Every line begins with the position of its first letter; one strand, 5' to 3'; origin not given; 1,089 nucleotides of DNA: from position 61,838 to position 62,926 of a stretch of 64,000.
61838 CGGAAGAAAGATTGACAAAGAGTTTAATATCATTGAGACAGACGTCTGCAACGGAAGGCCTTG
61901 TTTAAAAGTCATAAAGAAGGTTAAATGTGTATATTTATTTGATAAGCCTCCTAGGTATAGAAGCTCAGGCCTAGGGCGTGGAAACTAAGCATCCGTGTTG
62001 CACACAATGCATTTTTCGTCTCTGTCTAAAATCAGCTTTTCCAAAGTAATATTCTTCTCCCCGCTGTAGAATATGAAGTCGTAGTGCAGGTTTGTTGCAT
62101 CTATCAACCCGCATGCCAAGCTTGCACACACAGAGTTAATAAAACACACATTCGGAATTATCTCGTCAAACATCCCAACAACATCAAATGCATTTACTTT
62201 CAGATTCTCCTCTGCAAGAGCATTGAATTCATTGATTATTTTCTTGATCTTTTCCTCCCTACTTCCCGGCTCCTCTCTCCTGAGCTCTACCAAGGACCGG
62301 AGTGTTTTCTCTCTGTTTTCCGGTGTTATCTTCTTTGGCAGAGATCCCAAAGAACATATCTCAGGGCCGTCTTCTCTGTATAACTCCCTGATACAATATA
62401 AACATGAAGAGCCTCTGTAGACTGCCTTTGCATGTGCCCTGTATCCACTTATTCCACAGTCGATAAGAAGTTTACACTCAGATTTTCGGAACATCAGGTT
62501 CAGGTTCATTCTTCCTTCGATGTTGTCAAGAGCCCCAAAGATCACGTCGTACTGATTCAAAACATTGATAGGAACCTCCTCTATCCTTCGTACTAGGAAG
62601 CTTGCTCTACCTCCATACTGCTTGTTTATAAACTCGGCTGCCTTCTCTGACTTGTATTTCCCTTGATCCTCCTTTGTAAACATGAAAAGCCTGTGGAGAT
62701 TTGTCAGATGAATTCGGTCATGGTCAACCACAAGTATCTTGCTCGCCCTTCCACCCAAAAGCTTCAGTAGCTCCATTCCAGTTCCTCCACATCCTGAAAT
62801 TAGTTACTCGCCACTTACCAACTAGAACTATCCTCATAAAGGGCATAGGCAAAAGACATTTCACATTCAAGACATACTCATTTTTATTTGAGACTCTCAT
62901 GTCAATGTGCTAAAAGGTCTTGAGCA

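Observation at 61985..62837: UBA3-like NEDD8 E1 gene is split by a 25-nt intron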

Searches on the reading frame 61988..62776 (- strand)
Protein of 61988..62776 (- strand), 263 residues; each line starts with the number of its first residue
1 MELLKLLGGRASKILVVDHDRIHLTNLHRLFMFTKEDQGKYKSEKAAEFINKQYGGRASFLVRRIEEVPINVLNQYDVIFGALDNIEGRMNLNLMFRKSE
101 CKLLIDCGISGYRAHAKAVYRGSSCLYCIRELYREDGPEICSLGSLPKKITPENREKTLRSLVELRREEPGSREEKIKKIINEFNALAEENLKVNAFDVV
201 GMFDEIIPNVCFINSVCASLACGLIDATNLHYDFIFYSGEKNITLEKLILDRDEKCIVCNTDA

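Call 4: search_protein_families(library=pfam, proteins=[window:61988-62776:-], max_evalue=0.01)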
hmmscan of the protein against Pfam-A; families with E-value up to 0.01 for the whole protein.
seq(263 aa): 1 family
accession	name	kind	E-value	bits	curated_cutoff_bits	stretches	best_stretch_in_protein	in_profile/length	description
PF00899.27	ThiF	-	2.6e-18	66.5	28.1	1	12-206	45-183/238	ThiF family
